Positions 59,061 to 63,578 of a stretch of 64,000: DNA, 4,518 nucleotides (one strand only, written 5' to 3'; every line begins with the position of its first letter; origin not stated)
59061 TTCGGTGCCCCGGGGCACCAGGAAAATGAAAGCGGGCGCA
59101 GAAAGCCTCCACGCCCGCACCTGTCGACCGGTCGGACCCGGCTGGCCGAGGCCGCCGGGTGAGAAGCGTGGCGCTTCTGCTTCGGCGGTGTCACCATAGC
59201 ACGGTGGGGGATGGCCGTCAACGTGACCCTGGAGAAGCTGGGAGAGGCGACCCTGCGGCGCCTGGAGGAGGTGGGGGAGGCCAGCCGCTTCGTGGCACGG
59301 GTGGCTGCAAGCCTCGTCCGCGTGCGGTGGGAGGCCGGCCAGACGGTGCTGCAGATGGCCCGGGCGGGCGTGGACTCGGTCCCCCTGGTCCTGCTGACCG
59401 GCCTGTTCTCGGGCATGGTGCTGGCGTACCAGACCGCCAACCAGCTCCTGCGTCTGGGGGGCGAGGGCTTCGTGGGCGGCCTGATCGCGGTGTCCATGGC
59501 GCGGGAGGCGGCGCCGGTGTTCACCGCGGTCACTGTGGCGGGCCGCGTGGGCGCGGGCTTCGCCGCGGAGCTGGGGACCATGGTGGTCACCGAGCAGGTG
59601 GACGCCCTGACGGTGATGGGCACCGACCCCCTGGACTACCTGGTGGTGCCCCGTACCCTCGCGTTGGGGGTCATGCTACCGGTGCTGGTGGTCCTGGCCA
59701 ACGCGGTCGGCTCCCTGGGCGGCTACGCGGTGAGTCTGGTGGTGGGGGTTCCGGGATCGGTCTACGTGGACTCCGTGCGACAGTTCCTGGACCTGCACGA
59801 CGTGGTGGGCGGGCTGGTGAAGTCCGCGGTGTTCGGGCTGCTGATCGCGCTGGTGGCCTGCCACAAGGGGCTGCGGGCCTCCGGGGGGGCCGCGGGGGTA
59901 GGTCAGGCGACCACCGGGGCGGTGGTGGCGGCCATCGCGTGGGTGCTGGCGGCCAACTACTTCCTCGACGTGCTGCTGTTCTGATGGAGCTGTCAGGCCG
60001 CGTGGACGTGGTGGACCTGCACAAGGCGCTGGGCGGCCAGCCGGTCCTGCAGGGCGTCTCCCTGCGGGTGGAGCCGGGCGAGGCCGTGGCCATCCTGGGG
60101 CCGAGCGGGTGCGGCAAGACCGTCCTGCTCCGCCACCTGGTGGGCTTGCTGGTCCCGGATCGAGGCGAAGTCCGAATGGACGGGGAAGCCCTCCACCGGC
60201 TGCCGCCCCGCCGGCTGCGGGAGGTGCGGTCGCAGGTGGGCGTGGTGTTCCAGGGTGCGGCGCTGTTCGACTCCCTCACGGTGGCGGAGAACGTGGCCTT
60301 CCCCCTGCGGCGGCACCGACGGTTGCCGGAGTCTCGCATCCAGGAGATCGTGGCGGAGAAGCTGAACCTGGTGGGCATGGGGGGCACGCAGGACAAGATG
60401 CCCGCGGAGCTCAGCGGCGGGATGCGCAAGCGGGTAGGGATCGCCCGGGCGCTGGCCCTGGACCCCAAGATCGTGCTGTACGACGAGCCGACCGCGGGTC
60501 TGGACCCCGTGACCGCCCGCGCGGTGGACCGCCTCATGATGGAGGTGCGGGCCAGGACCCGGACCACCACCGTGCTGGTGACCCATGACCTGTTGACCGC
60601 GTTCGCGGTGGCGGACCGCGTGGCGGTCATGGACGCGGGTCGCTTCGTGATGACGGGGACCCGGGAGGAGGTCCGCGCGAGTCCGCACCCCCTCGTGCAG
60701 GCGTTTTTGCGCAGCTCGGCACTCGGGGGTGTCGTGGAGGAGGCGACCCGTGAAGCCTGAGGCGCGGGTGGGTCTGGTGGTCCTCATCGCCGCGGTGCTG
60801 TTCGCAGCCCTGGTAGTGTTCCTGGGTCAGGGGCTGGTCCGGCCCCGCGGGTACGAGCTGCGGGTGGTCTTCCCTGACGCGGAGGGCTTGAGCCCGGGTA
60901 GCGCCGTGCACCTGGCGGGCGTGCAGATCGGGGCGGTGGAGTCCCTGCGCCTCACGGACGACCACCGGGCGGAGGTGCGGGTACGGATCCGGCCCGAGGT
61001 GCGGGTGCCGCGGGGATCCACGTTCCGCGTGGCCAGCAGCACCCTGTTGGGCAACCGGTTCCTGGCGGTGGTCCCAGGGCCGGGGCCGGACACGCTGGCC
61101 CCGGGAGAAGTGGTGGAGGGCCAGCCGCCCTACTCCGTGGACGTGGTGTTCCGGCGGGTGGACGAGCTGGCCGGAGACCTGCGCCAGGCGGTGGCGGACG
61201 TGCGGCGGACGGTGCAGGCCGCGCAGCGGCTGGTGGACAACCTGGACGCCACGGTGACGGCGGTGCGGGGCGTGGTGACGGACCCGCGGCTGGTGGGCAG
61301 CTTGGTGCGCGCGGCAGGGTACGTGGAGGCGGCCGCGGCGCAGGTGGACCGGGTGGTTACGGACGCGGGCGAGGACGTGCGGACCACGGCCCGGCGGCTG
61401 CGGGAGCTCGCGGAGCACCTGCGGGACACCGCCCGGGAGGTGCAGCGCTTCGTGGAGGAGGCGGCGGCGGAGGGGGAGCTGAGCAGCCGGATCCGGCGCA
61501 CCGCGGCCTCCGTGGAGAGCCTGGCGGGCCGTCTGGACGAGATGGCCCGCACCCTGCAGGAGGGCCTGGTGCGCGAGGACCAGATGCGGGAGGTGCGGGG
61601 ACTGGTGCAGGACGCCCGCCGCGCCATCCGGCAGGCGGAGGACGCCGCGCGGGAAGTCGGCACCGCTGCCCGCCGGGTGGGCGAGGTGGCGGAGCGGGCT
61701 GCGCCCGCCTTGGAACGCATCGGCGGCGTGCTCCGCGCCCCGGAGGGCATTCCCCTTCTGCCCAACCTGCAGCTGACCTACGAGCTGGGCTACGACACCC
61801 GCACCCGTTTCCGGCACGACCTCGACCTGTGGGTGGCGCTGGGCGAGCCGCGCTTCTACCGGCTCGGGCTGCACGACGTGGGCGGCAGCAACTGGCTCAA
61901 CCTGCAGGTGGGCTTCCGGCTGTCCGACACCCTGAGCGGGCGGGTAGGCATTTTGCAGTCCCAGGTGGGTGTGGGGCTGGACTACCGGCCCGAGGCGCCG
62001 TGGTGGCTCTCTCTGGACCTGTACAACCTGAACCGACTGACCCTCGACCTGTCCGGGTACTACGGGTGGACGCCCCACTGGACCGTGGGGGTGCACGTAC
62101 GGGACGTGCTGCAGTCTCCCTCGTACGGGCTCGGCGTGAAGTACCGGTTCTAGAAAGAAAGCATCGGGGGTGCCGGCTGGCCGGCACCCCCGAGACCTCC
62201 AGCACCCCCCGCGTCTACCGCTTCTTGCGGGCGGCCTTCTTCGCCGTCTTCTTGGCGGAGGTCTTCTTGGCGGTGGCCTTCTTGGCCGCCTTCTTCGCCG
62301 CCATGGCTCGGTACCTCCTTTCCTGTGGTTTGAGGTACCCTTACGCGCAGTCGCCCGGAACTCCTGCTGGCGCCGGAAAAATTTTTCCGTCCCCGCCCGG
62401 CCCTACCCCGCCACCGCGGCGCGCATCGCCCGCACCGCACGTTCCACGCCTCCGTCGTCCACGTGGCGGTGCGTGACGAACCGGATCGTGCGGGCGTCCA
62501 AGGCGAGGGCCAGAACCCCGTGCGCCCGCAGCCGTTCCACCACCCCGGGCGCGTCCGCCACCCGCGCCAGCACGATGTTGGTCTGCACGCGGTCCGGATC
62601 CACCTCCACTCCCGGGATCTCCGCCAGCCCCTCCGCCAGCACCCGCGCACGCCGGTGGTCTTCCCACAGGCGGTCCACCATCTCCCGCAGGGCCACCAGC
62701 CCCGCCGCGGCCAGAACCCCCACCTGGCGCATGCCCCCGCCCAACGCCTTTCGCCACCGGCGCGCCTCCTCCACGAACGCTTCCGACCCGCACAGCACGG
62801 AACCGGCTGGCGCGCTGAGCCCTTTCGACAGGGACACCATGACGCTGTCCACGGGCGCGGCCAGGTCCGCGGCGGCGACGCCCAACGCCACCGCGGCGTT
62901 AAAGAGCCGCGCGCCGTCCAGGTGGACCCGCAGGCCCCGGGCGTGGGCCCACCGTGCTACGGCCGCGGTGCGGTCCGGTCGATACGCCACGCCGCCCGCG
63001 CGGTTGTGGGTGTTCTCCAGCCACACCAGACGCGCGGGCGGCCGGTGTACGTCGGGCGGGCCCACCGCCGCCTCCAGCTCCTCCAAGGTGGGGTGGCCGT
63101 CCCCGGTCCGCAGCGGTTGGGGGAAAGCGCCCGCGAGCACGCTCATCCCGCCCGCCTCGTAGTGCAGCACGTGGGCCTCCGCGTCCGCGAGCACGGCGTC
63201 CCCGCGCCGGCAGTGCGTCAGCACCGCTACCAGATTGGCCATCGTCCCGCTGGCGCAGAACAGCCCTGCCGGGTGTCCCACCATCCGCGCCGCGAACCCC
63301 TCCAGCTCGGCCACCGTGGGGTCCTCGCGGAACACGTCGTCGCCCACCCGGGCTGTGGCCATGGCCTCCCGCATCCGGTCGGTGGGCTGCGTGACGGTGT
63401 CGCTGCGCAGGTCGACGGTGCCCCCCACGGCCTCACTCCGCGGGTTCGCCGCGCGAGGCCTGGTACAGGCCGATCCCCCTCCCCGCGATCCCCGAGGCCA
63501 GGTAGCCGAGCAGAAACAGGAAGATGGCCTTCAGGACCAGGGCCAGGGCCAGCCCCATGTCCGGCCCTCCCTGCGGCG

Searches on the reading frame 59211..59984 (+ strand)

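Call 44: search_protein_families(library=pfam, proteins=[window:59211-59984:+], max_evalue=0.00001)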
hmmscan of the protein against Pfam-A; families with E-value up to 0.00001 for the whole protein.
window:59211-59984:+ (257 aa): 1 family
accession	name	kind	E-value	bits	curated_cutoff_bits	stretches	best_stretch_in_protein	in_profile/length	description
PF02405.21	MlaE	-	2.7e-74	249.8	22.5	1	46-254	2-211/212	Permease MlaE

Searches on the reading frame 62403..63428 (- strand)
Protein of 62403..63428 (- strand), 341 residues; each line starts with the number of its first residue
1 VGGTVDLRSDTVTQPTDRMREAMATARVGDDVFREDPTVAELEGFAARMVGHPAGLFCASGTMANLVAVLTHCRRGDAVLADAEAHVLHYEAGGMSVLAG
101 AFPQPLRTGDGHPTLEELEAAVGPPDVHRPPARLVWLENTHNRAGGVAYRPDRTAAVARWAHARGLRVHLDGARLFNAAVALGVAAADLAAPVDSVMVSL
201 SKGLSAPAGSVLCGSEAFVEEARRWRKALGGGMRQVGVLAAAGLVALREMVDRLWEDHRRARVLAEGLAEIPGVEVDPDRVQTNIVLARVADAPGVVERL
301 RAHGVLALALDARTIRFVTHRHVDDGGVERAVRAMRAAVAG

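Call 44: search_protein_families(library=pfam, proteins=[window:62403-63428:-], max_evalue=0.00001)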
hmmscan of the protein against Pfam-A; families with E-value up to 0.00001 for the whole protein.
window:62403-63428:- (341 aa): 2 families
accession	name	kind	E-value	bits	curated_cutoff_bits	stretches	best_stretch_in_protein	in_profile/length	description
PF01212.27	Beta_elim_lyase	-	4.8e-102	341.6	27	1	6-288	1-285/288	Beta-eliminating lyase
PF00155.27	Aminotran_1_2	-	2.5e-10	40.5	19.7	1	40-306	45-329/361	Aminotransferase class I and II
